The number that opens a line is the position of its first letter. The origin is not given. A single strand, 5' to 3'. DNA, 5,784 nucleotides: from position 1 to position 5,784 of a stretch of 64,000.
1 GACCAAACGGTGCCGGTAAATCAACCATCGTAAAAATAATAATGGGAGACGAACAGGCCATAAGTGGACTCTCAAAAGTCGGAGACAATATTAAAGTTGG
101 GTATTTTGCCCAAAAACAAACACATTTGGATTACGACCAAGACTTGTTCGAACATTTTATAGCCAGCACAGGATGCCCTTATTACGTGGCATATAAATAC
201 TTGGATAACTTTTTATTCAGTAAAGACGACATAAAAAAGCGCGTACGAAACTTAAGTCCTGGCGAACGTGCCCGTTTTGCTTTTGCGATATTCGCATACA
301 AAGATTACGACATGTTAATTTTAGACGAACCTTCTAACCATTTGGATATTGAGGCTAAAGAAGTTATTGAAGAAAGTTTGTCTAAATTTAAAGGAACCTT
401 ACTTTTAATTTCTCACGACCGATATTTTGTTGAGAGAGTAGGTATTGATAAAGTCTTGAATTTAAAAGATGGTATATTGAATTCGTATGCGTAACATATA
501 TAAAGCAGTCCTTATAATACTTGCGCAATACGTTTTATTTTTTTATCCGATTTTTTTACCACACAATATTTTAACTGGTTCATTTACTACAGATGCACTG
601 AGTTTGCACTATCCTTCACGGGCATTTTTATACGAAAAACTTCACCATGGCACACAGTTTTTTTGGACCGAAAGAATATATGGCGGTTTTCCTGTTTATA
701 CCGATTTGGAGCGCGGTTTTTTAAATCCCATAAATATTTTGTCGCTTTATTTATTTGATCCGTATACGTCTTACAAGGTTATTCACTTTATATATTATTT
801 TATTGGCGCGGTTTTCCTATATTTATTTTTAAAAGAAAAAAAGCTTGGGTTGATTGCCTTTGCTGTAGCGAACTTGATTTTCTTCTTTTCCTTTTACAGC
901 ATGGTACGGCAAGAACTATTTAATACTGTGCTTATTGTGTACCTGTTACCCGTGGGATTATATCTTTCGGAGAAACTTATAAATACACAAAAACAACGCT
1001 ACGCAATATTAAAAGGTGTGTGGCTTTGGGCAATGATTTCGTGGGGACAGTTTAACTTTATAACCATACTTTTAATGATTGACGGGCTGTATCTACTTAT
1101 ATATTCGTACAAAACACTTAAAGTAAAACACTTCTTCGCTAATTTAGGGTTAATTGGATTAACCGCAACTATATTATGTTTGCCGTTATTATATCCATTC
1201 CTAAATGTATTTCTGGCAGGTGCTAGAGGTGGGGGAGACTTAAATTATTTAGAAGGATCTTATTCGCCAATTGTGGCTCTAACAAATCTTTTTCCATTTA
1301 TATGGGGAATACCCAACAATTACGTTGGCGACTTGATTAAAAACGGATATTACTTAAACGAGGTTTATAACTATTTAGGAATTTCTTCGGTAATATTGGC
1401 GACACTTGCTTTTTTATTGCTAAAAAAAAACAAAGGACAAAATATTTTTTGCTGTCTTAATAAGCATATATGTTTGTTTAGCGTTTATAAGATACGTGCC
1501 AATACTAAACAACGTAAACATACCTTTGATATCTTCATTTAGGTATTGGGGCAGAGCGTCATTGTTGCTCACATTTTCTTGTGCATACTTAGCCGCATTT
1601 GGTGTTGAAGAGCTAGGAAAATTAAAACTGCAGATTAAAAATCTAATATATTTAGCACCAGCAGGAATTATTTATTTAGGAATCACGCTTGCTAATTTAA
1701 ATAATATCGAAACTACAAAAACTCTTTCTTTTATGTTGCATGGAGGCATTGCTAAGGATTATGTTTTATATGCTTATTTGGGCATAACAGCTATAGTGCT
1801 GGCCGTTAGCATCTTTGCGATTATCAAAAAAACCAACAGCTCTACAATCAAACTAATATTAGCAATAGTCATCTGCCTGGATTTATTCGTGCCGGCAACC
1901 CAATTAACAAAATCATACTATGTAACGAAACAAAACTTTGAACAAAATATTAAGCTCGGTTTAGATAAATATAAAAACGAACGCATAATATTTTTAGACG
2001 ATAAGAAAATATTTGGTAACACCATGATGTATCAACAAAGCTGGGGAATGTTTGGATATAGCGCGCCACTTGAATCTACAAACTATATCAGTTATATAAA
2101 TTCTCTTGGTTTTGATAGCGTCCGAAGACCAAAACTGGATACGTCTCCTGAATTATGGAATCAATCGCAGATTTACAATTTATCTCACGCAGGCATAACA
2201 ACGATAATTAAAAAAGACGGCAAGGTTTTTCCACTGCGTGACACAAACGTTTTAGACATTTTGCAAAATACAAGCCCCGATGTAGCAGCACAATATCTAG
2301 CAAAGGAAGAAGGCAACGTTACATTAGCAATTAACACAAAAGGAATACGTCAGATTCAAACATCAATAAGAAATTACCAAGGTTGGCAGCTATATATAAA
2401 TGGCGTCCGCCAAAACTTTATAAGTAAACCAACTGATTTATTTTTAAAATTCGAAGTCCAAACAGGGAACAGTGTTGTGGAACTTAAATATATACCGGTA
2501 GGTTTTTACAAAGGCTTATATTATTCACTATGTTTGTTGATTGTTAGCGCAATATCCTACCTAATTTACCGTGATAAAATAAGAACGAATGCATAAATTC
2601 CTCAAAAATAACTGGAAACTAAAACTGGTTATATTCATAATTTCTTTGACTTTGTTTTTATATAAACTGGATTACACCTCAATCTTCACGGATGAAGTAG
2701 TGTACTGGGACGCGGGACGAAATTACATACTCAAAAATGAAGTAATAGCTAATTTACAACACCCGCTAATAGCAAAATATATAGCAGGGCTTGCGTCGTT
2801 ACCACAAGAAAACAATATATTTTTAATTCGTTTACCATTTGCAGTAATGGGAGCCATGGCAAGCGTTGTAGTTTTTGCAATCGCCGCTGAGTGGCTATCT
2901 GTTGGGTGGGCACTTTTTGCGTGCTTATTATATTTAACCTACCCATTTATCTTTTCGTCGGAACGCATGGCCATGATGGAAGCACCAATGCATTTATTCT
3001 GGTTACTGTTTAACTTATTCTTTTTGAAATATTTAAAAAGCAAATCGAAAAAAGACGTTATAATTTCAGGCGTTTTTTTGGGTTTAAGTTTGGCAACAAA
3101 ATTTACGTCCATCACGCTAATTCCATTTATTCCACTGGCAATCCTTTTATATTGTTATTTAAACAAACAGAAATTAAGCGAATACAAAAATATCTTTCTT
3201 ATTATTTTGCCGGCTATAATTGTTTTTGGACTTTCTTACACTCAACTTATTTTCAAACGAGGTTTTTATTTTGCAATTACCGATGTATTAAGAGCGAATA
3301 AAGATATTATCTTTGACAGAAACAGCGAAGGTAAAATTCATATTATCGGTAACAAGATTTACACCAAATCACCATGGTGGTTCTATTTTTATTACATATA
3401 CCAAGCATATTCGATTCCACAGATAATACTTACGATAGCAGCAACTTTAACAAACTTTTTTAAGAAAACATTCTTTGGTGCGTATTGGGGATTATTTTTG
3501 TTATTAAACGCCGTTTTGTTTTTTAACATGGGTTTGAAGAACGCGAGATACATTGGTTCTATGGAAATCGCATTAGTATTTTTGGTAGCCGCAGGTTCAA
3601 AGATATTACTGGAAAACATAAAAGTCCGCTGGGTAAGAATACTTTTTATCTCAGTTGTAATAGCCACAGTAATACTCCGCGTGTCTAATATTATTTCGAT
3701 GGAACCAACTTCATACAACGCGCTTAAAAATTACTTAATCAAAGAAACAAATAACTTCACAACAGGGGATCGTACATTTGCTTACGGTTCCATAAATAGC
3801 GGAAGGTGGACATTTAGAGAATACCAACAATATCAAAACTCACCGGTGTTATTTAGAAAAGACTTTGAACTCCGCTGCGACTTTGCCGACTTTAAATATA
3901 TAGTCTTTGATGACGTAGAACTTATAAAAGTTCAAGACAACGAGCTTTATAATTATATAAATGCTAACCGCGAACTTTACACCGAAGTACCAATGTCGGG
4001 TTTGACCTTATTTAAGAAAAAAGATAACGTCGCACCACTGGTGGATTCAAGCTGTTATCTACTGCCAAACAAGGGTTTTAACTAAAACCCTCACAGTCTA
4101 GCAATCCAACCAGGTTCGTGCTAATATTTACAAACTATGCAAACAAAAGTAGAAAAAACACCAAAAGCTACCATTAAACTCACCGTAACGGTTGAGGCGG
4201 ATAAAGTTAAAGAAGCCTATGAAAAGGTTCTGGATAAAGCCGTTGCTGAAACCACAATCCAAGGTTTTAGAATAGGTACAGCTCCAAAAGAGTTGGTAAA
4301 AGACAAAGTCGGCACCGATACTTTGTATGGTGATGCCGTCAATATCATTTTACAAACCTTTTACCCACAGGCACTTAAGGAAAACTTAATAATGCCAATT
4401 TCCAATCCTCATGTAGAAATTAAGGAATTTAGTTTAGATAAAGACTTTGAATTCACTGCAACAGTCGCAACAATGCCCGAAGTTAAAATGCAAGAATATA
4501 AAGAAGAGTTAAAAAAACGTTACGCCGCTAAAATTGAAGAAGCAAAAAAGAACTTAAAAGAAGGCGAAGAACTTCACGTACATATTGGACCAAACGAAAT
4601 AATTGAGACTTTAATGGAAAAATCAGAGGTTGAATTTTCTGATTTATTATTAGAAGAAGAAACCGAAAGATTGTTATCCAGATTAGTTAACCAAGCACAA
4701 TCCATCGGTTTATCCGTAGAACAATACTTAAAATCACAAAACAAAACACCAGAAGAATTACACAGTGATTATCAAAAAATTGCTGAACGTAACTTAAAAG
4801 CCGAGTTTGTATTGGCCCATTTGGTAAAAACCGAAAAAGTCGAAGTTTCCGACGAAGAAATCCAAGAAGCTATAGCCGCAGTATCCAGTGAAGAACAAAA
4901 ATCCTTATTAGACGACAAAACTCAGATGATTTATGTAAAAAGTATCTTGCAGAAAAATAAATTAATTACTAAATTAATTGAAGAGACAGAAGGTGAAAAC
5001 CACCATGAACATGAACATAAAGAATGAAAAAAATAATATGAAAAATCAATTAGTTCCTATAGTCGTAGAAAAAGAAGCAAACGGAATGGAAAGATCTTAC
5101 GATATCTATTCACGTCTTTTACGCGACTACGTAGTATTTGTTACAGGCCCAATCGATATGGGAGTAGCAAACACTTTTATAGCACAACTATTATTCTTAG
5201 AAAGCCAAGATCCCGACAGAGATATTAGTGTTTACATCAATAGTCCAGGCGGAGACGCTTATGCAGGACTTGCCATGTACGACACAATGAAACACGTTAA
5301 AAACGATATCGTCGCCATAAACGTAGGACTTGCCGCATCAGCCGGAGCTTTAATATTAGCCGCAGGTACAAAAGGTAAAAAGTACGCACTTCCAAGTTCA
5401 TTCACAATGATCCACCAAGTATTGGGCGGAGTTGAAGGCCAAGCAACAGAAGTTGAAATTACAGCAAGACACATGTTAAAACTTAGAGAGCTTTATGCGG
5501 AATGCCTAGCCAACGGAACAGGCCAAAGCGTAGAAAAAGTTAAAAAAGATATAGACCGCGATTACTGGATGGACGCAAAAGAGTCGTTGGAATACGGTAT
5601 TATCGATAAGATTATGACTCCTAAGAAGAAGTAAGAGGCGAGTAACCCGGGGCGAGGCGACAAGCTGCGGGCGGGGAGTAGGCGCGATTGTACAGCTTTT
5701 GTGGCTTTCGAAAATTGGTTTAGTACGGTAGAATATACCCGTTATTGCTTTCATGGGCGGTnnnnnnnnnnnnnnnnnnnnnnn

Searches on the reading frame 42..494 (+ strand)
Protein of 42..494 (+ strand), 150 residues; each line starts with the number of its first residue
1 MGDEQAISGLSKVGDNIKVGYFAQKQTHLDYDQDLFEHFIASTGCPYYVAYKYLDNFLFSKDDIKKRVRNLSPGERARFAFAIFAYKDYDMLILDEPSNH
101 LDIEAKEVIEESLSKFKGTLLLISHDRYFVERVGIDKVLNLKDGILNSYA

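Call 64: search_protein_families(library=pfam, proteins=[window:42-494:+], max_evalue=0.001)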
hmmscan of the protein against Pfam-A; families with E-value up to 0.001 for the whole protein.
window:42-494:+ (150 aa): 1 family
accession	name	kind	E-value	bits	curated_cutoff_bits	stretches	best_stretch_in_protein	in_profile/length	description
PF00005.33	ABC_tran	-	1.2e-07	32.8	25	1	17-99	59-137/137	ABC transporter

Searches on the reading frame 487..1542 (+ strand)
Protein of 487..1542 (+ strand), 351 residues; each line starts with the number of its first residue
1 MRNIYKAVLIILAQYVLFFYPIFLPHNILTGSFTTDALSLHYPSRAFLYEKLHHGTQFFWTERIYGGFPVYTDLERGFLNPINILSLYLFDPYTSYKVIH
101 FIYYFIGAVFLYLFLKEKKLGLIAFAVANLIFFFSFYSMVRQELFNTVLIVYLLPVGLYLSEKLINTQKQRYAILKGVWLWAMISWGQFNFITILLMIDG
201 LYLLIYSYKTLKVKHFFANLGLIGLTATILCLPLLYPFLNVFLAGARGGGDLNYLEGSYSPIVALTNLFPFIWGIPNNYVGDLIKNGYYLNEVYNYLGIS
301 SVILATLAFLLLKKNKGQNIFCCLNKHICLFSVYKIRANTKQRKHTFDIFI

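Call 17: search_protein_families(library=pfam, proteins=[window:487-1542:+], max_evalue=0.001)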
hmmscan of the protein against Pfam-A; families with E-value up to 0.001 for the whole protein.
window:487-1542:+ (351 aa): 0 families

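Call 87: find_encoding_contigs(protein=window:487-1542:+, flank=10000, max_places=2)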
Protein window:487-1542:+ (351 aa): 15 contigs read that carry it; 2 places shown.
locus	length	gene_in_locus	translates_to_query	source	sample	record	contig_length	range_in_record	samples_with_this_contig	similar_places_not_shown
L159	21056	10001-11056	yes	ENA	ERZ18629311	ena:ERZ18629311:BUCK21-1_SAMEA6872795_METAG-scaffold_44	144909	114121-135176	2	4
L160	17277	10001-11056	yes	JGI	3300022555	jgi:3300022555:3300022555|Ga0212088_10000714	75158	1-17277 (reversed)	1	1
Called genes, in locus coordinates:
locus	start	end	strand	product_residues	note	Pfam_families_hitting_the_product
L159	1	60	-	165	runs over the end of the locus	-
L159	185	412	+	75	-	-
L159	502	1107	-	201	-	-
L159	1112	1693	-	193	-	PF01928:CYTH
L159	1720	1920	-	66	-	-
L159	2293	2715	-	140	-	PF02661:Fic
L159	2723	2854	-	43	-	-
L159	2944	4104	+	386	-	PF09234:DUF1963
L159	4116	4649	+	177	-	-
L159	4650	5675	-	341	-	PF01073:3Beta_HSD, PF01370:Epimerase, PF02719:Polysacc_synt_2 (weak), PF04321:RmlD_sub_bind, PF07993:NAD_binding_4, PF16363:GDP_Man_Dehyd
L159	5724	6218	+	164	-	-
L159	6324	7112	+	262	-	-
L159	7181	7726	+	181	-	-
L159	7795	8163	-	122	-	-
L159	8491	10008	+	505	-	PF02463:SMC_N (faint), PF00005:ABC_tran, PF13476:AAA_23 (faint), PF13555:AAA_29 (faint), PF13304:AAA_21 (faint), PF00005:ABC_tran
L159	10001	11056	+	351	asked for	-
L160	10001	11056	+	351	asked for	-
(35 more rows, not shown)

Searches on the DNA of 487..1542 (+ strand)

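Call 89: search_with_rna_model(model_id=R1, sources=[L159, L161, L038, L040], filters=off, max_evalue=1)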
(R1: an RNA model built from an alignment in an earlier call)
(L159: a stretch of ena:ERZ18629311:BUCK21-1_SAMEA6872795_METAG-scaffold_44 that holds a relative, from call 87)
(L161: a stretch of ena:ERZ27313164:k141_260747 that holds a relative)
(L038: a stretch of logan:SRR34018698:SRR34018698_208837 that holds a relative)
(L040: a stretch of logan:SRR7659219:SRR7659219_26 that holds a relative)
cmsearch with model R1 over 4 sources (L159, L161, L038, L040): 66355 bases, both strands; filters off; matches with E-value up to 1: 5.
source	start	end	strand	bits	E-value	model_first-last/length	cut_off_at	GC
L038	3892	4019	-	12.9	0.21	1-134/134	no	0.34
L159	10939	11042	+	12.7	0.23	1-134/134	no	0.28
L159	2002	2116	-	10.8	0.77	1-134/134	no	0.3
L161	19248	19328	-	10.5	0.89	1-134/134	no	0.27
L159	19336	19420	+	10.4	0.99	1-134/134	no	0.29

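Call 90: search_with_rna_model(model_id=R2, sources=[L159, L161, L038, L040], filters=off, max_evalue=1)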
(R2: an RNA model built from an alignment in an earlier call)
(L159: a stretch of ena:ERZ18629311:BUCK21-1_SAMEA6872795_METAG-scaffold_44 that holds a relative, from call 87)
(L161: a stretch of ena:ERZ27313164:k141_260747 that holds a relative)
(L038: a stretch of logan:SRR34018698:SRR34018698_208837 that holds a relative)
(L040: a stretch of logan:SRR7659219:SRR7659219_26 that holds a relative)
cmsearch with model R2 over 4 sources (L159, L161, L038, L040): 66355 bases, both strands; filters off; matches with E-value up to 1: 0.
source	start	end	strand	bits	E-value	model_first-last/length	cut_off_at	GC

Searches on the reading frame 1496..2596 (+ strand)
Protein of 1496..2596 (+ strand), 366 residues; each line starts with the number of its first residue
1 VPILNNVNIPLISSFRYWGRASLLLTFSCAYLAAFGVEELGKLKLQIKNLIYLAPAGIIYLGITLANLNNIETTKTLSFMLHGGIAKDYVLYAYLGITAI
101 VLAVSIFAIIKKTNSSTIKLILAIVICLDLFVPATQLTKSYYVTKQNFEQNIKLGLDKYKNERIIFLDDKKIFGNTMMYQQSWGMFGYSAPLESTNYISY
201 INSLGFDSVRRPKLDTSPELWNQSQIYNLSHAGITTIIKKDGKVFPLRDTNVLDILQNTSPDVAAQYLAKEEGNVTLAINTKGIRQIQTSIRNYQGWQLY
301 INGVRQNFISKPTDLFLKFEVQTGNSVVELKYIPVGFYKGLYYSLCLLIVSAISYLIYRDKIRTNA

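Call 64: search_protein_families(library=pfam, proteins=[window:1496-2596:+], max_evalue=0.001)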
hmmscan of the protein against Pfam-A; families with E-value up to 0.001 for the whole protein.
window:1496-2596:+ (366 aa): 1 family
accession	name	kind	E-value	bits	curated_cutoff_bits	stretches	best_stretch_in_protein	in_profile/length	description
PF09586.16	YfhO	-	2.9e-11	43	28.5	1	271-342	762-833/835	Bacterial membrane protein YfhO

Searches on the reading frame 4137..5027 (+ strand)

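Call 64: search_protein_families(library=pfam, proteins=[window:4137-5027:+], max_evalue=0.001)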
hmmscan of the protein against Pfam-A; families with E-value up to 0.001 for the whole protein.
window:4137-5027:+ (296 aa): 2 families
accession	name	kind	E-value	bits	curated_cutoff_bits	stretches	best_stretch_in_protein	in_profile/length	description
PF05697.18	Trigger_N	-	2e-31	109.6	22.2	1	1-136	1-135/144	Bacterial trigger factor protein (TF)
PF05698.19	Trigger_C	-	9.4e-19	68.5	22.7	1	118-282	2-162/162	Bacterial trigger factor protein (TF) C-terminus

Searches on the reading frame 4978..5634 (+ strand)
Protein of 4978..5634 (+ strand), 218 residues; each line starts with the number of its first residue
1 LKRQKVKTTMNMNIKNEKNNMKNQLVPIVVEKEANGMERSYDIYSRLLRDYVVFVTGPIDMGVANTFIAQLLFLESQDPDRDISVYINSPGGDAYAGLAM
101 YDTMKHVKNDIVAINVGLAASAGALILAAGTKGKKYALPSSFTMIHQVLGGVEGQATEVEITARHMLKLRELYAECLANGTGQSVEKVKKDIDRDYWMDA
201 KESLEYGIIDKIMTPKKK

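Call 64: search_protein_families(library=pfam, proteins=[window:4978-5634:+], max_evalue=0.001)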
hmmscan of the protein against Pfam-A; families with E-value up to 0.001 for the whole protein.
window:4978-5634:+ (218 aa): 1 family
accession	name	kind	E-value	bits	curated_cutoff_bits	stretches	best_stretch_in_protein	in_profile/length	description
PF00574.28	CLP_protease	-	7.5e-70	234.9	20.2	1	37-215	3-181/182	Clp protease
